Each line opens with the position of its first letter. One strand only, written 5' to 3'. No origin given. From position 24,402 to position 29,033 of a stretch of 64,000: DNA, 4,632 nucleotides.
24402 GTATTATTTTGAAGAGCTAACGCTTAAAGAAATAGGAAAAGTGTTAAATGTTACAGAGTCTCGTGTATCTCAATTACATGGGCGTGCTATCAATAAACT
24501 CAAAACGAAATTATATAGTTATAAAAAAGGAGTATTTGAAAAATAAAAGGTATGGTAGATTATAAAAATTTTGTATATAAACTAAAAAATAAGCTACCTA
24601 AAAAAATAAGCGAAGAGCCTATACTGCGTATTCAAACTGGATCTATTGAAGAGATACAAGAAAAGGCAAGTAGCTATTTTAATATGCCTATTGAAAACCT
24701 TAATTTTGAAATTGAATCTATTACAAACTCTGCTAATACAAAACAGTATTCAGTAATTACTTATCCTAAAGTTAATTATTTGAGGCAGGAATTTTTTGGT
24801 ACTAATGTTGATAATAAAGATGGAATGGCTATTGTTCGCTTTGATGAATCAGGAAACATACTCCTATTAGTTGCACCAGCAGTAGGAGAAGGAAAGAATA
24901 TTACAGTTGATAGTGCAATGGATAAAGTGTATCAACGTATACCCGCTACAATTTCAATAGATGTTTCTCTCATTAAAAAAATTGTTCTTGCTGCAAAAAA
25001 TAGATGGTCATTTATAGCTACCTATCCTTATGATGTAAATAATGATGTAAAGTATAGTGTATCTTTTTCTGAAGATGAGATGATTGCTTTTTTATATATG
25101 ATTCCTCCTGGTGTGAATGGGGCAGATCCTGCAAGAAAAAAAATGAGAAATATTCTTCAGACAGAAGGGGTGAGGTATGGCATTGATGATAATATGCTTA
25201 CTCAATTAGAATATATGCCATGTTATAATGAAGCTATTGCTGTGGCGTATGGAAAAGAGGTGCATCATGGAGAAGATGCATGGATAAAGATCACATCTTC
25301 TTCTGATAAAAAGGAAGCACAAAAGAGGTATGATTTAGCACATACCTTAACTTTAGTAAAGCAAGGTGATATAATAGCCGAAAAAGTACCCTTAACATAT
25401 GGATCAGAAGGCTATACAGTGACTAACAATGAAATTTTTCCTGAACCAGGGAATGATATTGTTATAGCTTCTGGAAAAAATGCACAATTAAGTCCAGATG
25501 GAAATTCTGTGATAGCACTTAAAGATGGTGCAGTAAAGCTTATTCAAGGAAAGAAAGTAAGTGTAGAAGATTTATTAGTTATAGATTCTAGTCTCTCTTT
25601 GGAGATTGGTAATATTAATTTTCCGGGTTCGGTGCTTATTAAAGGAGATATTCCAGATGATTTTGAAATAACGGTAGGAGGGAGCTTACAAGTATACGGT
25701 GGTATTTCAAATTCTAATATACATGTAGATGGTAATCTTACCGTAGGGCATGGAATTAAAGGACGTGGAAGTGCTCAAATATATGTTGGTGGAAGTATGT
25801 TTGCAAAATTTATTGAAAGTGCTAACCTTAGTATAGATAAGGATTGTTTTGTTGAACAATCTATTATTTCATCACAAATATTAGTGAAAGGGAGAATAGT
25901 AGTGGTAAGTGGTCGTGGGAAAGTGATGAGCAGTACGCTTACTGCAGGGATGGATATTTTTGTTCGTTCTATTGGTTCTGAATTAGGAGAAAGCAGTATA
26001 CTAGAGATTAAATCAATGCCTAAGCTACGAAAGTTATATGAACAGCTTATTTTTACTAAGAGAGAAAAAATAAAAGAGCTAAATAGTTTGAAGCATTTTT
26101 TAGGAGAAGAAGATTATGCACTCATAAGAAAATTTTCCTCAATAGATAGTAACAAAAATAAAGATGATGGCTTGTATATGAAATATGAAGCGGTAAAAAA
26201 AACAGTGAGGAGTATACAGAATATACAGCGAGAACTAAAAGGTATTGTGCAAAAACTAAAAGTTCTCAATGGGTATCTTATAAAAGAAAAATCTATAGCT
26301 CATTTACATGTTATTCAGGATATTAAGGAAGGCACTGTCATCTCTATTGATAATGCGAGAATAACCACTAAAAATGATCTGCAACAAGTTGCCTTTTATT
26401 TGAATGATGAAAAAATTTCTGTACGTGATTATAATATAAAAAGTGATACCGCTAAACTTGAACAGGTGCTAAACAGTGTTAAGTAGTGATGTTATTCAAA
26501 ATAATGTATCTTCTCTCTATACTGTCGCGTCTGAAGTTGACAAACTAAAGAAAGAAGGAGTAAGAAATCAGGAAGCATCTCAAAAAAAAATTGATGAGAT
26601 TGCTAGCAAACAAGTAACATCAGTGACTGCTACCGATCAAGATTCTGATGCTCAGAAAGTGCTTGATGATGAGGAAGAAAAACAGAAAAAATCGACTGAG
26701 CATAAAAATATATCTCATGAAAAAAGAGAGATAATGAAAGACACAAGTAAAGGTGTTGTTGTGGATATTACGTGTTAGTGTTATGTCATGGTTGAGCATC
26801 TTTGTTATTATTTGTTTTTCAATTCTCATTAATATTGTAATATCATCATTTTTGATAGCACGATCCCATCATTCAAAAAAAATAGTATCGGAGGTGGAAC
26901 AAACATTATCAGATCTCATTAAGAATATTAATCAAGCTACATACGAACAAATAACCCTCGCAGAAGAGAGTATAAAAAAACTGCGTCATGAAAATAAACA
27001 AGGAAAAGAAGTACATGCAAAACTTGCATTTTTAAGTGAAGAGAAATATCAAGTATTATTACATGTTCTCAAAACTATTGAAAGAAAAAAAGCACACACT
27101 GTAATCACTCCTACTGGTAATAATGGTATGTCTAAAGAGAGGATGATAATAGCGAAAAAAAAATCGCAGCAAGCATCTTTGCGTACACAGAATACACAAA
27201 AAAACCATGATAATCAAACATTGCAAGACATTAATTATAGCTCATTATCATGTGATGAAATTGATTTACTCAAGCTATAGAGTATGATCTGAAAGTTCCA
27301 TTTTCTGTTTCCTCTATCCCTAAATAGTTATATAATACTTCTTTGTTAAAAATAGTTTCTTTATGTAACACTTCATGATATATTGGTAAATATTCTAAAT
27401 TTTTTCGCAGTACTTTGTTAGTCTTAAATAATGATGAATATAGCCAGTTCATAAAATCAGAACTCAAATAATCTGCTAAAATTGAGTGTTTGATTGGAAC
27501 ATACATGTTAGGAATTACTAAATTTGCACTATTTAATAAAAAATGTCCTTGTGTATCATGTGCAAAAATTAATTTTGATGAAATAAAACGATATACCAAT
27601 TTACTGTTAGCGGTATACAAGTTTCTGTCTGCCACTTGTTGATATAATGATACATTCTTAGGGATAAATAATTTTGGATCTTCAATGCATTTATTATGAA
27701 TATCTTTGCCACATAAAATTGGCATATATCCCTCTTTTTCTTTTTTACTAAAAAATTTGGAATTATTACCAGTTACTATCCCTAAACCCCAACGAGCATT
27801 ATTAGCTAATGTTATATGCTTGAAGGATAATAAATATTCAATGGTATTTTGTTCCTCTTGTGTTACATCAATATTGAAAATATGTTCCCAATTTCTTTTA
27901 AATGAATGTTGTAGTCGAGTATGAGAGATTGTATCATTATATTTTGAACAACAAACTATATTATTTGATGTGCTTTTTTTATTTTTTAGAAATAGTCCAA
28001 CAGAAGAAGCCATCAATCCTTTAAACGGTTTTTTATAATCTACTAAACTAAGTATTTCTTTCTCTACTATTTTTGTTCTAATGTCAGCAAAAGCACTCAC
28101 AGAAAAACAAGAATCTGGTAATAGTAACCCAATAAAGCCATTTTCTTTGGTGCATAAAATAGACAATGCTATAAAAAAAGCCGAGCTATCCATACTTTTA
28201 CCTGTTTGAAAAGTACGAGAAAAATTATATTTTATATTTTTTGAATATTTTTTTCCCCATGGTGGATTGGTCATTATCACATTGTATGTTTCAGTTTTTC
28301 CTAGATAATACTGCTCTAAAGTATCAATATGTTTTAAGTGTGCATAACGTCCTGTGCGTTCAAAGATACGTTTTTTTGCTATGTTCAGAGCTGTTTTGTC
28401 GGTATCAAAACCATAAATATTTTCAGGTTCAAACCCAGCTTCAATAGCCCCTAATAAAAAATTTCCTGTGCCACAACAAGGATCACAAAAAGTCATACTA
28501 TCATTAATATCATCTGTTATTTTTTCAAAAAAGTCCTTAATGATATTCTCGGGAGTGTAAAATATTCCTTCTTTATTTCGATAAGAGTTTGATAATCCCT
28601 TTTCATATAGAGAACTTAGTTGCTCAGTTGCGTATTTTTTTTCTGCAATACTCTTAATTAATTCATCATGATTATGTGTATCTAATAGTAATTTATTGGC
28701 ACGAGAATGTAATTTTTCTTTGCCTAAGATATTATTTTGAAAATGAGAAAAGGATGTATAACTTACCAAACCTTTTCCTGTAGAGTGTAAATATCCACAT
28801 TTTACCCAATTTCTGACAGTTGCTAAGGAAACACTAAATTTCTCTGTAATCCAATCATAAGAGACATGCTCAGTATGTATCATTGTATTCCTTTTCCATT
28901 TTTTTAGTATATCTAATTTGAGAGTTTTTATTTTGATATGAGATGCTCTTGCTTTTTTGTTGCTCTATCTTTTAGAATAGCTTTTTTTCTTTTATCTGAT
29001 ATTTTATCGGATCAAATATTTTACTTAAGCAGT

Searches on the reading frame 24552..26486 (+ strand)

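Call 13: search_protein_families(library=pfam, proteins=[window:24552-26486:+], max_evalue=0.00001)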
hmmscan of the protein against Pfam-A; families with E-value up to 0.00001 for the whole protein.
window:24552-26486:+ (644 aa): 2 families
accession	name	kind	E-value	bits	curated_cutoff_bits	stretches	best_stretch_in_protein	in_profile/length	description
PF03961.19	FapA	-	3.4e-44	151.9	31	1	341-622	2-272/272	Flagellar Assembly Protein A beta solenoid domain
PF20250.3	FapA_N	-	1e-30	106.9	27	1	169-331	2-176/178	Flagellar Assembly Protein A N-terminal region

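Call 14: search_protein_families(library=ncbifam, proteins=[window:24552-26486:+], max_evalue=0.00001)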
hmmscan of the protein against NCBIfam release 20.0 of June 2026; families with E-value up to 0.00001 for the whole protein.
window:24552-26486:+ (644 aa): 0 families

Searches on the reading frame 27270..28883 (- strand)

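Call 13: search_protein_families(library=pfam, proteins=[window:27270-28883:-], max_evalue=0.00001)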
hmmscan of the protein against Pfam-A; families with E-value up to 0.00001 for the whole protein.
window:27270-28883:- (537 aa): 4 families
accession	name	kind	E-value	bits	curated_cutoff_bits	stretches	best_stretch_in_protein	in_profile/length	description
PF02384.22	N6_Mtase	-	8.5e-23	81.6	20.4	1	88-337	5-270/311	N-6 DNA Methylase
PF12950.13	TaqI_C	-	7.6e-15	55.6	26.5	1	388-501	2-118/118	TaqI-like C-terminal specificity domain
PF07669.17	Eco57I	-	1.7e-10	41.7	25.3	1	155-284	2-166/171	Eco57I restriction-modification methylase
PF01170.24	UPF0020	-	4.4e-06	27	22.3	0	127-215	27-137/197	RMKL-like, methyltransferase domain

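Call 14: search_protein_families(library=ncbifam, proteins=[window:27270-28883:-], max_evalue=0.00001)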
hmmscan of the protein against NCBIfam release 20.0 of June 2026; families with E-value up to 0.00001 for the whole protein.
window:27270-28883:- (537 aa): 4 families
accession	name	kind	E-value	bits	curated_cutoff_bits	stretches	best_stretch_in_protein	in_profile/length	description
TIGR02987.1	met_A_Alw26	exception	1.9e-15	56.6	353.5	1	104-211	2-124/523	Alw26I/Eco31I/Esp3I family type II restriction adenine-specific DNA-methyltransferase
NF033452.1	BREX_1_MTaseX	exception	1.5e-12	46.2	500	1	185-377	493-707/1210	BREX-1 system adenine-specific DNA-methyltransferase PglX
NF047738.1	antiphage_MADS2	equivalog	1.2e-09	37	720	0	93-152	298-355/654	methylation-associated defense system DNA methyltransferase MAD2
TIGR03534.1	RF_mod_PrmC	equivalog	3e-07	30.1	199.1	1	113-209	75-166/253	peptide chain release factor N(5)-glutamine methyltransferase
